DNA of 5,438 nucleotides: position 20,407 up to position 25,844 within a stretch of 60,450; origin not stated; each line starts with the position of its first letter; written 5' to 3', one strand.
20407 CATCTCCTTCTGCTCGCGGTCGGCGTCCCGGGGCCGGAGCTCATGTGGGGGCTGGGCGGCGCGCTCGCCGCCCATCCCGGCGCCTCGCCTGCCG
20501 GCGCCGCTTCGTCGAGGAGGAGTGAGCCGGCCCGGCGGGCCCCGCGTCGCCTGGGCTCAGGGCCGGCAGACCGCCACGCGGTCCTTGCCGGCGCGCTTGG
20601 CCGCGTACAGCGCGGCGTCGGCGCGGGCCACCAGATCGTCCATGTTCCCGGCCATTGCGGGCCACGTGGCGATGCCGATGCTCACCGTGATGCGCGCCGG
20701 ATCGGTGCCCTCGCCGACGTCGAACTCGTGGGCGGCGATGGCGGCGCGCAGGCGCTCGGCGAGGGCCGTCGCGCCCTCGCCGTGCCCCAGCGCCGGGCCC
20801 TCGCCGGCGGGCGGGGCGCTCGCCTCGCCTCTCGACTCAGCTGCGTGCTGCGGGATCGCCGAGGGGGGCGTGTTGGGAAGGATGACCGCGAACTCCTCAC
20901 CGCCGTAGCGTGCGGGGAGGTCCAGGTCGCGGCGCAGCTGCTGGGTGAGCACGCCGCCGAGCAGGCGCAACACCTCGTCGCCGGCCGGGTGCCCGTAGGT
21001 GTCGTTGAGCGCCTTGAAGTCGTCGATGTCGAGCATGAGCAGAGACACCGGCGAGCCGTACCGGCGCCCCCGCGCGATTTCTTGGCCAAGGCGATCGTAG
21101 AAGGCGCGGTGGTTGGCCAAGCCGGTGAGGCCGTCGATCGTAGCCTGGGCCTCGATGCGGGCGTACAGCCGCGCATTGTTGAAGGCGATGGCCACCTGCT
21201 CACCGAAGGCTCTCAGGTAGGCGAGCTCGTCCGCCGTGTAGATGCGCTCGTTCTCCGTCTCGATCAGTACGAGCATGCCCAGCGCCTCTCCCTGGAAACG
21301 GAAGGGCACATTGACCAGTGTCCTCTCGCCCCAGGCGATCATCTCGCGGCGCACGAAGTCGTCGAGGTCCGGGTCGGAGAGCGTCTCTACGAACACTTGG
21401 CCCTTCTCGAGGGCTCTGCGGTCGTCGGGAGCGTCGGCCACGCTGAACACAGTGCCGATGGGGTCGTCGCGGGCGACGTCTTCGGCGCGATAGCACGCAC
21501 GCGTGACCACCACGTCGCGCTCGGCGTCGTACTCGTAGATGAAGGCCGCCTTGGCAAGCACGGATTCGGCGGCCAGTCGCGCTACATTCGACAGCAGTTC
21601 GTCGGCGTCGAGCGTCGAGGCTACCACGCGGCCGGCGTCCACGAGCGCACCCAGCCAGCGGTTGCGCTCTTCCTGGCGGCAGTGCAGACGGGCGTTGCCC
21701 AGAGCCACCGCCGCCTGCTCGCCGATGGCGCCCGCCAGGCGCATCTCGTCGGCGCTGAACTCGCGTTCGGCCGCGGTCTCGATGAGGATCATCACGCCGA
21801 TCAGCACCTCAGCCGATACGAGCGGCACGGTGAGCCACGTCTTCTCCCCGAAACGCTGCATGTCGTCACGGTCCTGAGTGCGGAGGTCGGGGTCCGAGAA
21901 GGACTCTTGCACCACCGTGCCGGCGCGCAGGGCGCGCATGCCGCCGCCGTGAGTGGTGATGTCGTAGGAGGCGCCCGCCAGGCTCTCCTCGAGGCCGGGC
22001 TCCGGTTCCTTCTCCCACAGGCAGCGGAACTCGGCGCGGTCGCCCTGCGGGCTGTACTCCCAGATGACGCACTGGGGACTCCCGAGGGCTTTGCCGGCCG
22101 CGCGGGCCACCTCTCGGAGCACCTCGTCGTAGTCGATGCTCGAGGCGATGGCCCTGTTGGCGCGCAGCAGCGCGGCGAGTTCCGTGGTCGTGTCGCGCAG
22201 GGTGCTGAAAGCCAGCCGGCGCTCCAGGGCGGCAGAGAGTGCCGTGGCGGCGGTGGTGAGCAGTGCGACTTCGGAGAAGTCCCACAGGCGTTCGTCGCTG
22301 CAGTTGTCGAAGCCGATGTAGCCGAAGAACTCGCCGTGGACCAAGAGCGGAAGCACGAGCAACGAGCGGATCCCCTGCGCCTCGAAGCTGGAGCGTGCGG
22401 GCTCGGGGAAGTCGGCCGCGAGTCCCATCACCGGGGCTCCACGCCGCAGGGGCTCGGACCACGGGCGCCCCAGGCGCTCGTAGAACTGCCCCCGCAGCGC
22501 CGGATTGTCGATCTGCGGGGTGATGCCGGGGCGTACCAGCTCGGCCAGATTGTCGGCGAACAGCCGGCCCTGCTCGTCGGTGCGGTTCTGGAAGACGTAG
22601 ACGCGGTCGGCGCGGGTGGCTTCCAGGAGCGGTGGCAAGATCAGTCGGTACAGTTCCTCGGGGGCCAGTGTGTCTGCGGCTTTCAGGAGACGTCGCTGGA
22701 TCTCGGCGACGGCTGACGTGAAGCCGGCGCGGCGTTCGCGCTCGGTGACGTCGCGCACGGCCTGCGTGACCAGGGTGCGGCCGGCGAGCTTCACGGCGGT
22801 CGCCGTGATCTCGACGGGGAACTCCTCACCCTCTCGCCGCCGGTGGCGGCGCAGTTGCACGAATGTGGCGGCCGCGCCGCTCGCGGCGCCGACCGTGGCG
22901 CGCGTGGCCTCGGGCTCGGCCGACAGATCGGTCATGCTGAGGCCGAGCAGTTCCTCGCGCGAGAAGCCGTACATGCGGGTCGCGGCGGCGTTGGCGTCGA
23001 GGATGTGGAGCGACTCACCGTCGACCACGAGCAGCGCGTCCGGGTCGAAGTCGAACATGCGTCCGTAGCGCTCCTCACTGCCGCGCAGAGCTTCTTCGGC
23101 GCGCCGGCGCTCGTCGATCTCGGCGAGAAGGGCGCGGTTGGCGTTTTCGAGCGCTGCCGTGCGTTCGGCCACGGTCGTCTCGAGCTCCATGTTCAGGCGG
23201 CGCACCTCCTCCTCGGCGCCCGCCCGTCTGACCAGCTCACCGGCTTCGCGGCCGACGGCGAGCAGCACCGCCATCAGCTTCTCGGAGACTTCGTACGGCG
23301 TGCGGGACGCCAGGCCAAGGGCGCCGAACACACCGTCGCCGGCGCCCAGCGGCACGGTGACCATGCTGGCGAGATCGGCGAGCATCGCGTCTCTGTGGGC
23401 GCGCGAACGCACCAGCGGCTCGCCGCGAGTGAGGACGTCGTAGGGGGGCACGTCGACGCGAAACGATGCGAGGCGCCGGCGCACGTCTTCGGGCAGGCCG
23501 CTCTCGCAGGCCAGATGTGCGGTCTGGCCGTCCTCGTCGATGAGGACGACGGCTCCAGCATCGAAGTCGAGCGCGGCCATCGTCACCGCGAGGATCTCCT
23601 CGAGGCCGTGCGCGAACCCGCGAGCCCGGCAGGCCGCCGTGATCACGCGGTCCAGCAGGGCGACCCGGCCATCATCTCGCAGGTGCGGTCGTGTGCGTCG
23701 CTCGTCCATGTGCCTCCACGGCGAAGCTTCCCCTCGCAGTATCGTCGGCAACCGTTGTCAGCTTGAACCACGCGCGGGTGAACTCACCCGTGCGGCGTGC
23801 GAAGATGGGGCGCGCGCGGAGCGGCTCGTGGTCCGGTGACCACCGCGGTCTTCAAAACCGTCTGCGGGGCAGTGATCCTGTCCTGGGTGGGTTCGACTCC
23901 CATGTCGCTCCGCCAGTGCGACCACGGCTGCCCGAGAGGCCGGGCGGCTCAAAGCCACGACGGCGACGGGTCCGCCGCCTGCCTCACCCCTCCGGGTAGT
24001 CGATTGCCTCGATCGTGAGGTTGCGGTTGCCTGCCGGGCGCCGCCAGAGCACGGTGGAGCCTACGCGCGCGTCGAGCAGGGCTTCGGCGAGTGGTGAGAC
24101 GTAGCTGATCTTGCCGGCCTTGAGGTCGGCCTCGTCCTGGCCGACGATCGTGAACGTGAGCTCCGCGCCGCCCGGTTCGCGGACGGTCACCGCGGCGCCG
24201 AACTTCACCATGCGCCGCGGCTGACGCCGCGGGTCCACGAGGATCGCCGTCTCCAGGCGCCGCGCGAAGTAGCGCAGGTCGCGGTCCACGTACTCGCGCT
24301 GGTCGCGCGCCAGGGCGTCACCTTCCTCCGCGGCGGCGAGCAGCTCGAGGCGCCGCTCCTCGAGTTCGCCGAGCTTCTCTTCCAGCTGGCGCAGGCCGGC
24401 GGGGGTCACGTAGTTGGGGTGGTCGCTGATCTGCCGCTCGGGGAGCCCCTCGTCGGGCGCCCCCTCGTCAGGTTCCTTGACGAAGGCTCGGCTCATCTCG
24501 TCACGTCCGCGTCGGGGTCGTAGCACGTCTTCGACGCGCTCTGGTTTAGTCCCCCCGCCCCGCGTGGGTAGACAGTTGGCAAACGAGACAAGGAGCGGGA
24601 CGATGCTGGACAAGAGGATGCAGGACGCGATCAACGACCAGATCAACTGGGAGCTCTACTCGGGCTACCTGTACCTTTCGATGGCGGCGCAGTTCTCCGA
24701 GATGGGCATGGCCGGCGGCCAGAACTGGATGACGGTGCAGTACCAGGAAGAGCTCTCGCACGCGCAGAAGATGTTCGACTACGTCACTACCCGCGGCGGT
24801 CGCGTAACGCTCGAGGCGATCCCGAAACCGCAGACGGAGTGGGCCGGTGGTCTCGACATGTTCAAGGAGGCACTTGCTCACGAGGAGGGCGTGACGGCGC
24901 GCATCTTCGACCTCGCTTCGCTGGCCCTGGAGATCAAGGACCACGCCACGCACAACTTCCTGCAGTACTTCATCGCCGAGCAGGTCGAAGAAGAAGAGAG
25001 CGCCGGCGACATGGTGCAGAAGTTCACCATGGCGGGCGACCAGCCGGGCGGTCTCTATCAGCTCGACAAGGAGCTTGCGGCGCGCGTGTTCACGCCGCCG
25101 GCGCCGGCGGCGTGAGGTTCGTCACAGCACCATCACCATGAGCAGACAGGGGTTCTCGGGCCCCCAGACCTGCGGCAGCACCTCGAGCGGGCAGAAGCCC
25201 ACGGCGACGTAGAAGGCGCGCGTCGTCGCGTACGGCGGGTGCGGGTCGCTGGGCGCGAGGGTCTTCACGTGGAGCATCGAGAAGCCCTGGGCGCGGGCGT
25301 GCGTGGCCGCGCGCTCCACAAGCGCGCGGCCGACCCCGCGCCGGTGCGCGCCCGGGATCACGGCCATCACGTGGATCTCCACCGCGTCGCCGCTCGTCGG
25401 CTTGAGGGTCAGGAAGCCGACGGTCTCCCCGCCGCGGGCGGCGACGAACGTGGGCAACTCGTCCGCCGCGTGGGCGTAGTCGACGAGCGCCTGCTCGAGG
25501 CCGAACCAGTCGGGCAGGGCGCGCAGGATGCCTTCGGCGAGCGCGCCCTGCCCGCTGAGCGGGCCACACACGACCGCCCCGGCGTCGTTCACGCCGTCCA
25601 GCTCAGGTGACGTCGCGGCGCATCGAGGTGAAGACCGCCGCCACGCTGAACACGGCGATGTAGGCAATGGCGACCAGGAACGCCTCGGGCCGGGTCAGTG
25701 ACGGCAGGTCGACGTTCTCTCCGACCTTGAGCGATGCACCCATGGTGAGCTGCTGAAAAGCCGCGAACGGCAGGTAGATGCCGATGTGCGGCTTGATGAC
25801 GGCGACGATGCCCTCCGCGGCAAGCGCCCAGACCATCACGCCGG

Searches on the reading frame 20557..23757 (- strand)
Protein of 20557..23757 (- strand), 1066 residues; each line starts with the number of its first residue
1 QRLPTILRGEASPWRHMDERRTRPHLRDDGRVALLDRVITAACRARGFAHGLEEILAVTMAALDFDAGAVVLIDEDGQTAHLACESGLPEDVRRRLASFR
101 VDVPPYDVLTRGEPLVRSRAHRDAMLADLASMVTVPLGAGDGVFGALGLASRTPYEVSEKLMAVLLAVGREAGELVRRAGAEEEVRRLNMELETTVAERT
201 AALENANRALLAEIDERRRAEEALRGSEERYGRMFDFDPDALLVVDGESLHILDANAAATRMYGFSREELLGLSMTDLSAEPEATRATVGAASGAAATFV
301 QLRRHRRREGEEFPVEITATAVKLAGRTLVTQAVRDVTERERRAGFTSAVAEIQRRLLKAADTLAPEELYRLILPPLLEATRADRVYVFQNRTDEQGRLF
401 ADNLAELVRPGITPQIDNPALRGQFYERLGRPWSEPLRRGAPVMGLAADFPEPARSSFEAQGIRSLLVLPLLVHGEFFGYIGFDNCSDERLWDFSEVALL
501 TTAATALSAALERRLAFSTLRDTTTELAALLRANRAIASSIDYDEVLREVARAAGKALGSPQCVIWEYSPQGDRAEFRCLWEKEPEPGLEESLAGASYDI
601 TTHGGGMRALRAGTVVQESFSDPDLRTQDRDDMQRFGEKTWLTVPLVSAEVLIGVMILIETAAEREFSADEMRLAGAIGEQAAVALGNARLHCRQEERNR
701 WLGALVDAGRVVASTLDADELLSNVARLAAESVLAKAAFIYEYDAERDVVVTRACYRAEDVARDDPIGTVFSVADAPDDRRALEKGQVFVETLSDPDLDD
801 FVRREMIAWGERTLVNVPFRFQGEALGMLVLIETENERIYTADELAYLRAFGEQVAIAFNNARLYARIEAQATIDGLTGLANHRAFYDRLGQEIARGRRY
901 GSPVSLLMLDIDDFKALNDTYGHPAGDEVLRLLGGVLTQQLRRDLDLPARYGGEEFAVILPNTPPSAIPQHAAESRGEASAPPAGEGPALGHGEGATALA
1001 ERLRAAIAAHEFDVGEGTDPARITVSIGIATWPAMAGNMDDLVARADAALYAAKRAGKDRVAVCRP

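Call 21: search_protein_families(library=pfam, proteins=[window:20557-23757:-], max_evalue=0.0001)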
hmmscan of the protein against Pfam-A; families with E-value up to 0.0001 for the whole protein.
window:20557-23757:- (1066 aa): 8 families
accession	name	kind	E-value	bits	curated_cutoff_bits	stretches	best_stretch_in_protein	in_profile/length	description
PF00990.26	GGDEF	-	6.4e-43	146.7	23.8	2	872-966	1-94/161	Diguanylate cyclase, GGDEF domain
PF13185.12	GAF_2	-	4.3e-39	134.3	28.6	4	542-686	3-135/136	GAF domain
PF01590.32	GAF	-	8.5e-39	133.6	22.4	3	542-686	1-133/133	GAF domain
PF13492.12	GAF_3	-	4.1e-31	108.5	27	3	52-174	6-125/129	GAF domain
PF13426.13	PAS_9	-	1.2e-12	48.4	27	1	239-339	1-103/103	PAS domain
PF08448.16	PAS_4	-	1.3e-10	41.9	23.1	1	238-342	4-110/110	PAS fold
PF00989.32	PAS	-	4.3e-08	33.6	22.6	1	239-323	11-97/113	PAS fold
PF13188.13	PAS_8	-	1.4e-05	25.2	21.8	1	229-283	1-55/65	PAS domain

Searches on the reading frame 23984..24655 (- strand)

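Call 80: search_protein_families(library=pfam, proteins=[window:23984-24655:-], max_evalue=0.0001)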
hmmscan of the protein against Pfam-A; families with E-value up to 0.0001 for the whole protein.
window:23984-24655:- (223 aa): 1 family
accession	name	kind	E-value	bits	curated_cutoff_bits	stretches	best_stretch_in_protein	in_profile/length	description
PF01272.25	GreA_GreB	-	2.7e-22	79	26.9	1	148-220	4-77/77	Transcription elongation factor, GreA/GreB, C-term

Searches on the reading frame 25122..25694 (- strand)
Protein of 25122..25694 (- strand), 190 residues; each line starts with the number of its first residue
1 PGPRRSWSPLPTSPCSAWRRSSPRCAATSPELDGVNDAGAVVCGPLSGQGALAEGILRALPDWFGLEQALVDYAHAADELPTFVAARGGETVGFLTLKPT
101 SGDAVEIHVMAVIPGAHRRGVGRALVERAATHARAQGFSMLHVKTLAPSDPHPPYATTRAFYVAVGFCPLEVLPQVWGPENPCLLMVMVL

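Call 13: search_protein_families(library=pfam, proteins=[window:25122-25694:-], max_evalue=0.001)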
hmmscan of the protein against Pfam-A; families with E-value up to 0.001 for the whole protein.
window:25122-25694:- (190 aa): 5 families
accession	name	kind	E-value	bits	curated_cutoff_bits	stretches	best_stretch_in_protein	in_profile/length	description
PF00583.31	Acetyltransf_1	-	9.3e-13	48.9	20.7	1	73-148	27-103/116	Acetyltransferase (GNAT) family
PF13508.13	Acetyltransf_7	-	2.1e-11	44.5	27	1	82-167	5-82/84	Acetyltransferase (GNAT) domain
PF13673.13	Acetyltransf_10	-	7.6e-07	29.6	23.6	1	77-140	28-87/128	Acetyltransferase (GNAT) domain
PF14542.12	Acetyltransf_CG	-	4e-05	24.1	30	1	83-140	2-60/80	GCN5-related N-acetyl-transferase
PF09924.15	LPG_synthase_C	-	0.001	18.7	27.5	0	78-142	178-242/298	Phosphatidylglycerol lysyltransferase, C-terminal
